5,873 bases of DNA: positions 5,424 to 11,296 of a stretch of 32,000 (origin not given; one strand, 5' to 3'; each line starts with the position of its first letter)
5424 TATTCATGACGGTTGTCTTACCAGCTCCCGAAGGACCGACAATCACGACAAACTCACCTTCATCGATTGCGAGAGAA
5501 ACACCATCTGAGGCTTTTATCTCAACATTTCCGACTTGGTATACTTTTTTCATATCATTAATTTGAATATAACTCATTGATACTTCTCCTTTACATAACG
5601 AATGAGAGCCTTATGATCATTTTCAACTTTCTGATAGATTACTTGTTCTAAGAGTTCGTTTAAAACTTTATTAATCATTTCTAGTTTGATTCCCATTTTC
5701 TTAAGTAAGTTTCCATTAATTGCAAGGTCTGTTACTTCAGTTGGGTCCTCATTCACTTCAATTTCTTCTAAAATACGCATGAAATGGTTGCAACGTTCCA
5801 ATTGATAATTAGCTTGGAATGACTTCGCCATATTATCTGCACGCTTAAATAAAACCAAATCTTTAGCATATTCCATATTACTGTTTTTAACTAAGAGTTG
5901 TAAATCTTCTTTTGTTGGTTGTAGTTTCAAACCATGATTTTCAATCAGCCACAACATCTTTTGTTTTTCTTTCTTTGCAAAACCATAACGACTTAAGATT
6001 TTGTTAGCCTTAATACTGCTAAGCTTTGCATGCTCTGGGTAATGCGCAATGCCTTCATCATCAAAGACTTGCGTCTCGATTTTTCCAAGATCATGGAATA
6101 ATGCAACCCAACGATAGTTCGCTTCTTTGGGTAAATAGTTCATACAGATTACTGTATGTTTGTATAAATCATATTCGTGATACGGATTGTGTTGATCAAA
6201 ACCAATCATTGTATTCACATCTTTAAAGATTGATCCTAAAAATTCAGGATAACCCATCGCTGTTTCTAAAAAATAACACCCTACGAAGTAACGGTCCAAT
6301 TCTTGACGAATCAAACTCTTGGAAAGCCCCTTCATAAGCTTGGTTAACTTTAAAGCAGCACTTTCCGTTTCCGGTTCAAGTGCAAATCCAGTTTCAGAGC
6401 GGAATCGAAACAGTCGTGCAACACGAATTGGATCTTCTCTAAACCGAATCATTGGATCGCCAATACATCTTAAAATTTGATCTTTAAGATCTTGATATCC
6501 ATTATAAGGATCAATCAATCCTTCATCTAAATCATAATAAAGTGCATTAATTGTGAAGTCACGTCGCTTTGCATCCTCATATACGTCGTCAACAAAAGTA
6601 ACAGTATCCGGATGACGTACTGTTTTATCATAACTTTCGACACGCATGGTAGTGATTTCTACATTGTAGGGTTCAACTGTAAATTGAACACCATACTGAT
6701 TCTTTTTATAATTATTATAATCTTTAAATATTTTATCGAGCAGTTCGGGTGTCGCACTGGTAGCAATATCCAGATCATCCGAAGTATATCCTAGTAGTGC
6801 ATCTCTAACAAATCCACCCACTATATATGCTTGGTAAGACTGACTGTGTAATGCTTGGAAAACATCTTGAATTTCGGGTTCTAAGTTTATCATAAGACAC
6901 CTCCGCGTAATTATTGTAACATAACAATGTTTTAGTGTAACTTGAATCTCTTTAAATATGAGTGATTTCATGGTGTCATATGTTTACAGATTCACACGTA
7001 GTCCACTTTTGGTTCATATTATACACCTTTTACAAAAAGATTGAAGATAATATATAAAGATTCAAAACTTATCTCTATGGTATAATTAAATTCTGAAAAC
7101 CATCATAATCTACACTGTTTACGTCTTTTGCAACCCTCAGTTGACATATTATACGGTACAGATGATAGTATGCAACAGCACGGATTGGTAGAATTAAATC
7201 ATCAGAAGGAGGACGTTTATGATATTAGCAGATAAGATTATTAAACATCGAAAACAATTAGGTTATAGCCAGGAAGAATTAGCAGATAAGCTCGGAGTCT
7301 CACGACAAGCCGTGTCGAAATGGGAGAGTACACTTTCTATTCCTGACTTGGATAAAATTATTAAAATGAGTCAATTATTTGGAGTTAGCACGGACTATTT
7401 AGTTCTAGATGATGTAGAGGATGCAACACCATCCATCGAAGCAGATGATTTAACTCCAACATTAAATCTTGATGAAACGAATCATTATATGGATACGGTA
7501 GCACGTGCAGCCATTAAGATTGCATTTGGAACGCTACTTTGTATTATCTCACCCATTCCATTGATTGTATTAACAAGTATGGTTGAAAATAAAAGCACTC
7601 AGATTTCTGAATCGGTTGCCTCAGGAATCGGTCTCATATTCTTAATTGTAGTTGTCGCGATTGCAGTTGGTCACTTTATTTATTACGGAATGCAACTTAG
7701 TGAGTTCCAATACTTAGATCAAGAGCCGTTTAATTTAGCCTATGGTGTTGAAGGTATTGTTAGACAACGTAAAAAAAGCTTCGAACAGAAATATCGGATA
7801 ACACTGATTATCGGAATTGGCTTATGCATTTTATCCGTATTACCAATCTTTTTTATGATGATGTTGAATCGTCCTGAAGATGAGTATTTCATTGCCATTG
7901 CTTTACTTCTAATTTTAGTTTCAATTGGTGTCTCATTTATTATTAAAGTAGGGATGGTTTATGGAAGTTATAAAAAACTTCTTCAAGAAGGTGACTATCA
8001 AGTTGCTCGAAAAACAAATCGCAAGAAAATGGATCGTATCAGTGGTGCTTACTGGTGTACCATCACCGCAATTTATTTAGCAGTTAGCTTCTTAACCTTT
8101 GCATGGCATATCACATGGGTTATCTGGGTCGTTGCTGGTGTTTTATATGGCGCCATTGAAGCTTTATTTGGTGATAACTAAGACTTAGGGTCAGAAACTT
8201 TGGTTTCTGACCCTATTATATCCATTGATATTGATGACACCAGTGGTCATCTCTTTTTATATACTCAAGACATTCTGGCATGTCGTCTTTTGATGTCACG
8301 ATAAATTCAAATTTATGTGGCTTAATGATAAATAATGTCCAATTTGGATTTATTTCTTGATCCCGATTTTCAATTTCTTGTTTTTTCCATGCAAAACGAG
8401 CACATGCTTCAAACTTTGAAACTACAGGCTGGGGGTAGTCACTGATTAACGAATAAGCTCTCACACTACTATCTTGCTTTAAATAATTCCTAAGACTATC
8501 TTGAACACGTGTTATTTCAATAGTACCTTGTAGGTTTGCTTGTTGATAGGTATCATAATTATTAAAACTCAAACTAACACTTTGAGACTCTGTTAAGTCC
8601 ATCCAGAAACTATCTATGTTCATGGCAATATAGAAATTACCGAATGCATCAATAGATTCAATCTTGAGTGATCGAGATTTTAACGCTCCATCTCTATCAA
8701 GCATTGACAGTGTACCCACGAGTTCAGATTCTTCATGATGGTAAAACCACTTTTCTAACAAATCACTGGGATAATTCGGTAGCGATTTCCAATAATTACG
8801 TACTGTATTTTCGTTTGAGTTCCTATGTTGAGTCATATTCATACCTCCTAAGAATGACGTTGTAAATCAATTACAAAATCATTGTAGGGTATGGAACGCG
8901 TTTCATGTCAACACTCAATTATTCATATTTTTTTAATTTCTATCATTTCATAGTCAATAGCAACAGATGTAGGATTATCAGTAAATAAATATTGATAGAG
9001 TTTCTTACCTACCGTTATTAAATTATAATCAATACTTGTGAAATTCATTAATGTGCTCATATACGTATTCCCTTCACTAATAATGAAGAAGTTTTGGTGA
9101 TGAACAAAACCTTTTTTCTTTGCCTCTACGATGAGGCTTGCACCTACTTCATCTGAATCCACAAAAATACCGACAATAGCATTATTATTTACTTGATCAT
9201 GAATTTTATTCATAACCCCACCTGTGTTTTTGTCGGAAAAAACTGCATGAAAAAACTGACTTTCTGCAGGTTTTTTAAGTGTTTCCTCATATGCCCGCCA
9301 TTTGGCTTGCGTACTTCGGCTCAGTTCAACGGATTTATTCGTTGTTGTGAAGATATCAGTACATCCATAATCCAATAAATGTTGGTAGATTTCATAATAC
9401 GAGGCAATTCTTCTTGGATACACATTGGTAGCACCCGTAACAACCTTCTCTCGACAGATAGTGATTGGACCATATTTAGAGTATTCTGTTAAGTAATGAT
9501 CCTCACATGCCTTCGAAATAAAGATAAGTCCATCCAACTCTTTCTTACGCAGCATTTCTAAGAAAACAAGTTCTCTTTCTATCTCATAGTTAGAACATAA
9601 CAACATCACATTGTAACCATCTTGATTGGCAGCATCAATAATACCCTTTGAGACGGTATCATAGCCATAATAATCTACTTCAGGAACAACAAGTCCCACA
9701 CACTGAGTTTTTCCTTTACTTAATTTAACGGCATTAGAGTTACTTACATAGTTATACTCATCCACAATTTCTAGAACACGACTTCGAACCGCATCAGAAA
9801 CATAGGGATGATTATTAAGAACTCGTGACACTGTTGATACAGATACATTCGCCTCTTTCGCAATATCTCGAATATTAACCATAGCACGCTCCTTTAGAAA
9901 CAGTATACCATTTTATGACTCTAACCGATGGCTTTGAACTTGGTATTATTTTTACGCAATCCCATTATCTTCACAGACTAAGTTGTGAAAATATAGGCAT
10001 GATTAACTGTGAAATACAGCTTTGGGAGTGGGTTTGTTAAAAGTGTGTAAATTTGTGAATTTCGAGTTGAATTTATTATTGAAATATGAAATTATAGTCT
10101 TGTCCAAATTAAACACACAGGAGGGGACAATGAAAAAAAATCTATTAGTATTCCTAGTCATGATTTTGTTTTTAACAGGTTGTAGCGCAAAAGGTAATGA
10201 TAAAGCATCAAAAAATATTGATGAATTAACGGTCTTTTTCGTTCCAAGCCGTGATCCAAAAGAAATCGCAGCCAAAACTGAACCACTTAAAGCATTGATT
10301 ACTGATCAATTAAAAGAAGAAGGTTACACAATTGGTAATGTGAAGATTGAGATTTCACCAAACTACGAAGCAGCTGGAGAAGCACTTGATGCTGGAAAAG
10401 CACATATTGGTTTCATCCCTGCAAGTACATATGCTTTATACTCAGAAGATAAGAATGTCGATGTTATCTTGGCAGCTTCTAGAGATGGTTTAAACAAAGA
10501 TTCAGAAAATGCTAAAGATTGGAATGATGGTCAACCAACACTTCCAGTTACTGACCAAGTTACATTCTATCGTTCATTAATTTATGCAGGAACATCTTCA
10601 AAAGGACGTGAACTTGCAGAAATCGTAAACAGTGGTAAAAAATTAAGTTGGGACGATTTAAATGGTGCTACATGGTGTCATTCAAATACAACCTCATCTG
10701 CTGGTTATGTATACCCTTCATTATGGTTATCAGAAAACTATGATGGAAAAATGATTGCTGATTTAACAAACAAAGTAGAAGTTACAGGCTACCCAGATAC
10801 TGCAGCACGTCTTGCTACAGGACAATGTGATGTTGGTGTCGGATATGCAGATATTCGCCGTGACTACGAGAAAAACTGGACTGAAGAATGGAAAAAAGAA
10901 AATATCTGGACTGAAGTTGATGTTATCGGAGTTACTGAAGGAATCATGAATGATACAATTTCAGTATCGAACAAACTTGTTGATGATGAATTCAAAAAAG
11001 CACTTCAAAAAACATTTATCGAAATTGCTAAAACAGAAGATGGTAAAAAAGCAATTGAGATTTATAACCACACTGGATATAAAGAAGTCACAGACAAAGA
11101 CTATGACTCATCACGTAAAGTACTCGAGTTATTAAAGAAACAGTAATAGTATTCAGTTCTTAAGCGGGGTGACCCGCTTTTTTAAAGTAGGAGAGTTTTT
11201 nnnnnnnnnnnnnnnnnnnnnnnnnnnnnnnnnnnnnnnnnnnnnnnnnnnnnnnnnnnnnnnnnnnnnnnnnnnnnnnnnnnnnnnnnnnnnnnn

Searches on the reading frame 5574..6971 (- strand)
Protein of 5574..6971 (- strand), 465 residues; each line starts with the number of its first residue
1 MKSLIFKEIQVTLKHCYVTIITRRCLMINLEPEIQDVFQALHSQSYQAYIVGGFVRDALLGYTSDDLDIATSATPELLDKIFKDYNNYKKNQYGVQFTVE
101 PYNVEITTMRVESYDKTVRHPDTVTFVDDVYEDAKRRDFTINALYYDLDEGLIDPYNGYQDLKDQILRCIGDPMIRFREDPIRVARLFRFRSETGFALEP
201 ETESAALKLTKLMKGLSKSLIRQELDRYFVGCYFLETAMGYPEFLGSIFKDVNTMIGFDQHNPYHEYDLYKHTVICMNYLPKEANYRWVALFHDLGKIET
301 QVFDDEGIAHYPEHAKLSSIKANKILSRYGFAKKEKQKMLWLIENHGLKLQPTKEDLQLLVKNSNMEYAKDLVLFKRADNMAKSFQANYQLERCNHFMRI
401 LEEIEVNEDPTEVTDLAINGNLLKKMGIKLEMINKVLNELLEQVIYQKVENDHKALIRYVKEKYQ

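Call 14: search_protein_families(library=pfam, proteins=[window:5574-6971:-])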
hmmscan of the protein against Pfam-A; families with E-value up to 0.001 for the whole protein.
window:5574-6971:- (465 aa): 3 families
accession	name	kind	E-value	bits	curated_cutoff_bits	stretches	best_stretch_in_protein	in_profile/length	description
PF01743.26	PolyA_pol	-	3.6e-34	118.3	23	1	48-168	1-126/126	Poly A polymerase head domain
PF01966.28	HD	-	1.6e-05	25.6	22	1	282-380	23-112/116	HD domain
PF13735.12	tRNA_NucTran2_2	-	0.00058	20.3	27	1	359-459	61-148/149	tRNA nucleotidyltransferase domain 2 putative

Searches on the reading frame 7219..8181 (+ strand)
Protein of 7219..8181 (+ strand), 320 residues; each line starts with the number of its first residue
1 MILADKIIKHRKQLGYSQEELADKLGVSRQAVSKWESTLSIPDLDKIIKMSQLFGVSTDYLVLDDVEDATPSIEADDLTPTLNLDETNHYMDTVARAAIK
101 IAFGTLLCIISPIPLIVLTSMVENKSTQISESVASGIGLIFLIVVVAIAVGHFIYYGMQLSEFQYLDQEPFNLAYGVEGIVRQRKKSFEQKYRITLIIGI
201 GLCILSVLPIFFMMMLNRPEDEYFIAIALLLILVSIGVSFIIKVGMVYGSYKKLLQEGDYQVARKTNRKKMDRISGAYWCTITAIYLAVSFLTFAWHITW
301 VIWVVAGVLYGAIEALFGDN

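Call 14: search_protein_families(library=pfam, proteins=[window:7219-8181:+])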
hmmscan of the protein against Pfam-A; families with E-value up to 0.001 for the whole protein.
window:7219-8181:+ (320 aa): 9 families
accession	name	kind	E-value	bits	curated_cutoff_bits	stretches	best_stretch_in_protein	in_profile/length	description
PF01381.28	HTH_3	-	5.9e-18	65.1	23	1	9-61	3-55/55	Helix-turn-helix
PF12844.13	HTH_19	-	1.6e-08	34.8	30.2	1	9-62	6-59/64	Helix-turn-helix domain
PF13560.12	HTH_31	-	1.1e-06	29.3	27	1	10-59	9-59/64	Helix-turn-helix domain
PF07022.19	Phage_CI_repr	-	1.6e-06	28.8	22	1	14-64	10-60/65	Bacteriophage CI repressor helix-turn-helix domain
PF13384.12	HTH_23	-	2.3e-05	24.5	24.6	1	7-35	10-37/50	Homeodomain-like domain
PF13197.11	DUF4013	-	8.9e-05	22.8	26.9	1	75-214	30-167/168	Protein of unknown function (DUF4013)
PF13518.12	HTH_28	-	0.00061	20.3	25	0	6-37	4-34/52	Helix-turn-helix domain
PF12650.12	DUF3784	-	0.00066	20.3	28.1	0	264-308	35-84/94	Domain of unknown function (DUF3784)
PF06687.17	SUR7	-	0.00078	19.6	29.6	0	194-294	111-199/201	SUR7/PalI family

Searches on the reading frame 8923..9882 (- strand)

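Call 14: search_protein_families(library=pfam, proteins=[window:8923-9882:-])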
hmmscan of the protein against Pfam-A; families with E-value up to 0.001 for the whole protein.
window:8923-9882:- (319 aa): 2 families
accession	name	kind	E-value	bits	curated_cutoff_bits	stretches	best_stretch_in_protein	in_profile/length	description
PF00356.27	LacI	-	2.5e-18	66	27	1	4-48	2-46/46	Bacterial regulatory proteins, lacI family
PF00532.27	Peripla_BP_1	-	7.5e-08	32.6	22.2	1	60-258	2-205/281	Periplasmic binding proteins and sugar binding domain of LacI family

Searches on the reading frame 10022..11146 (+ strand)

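Call 14: search_protein_families(library=pfam, proteins=[window:10022-11146:+])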
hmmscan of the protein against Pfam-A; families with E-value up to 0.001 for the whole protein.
window:10022-11146:+ (374 aa): 1 family
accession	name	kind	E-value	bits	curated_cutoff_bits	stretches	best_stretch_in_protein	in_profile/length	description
PF12974.12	Phosphonate-bd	-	2.2e-38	132.5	27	1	73-361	3-242/242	ABC transporter, phosphonate, periplasmic substrate-binding protein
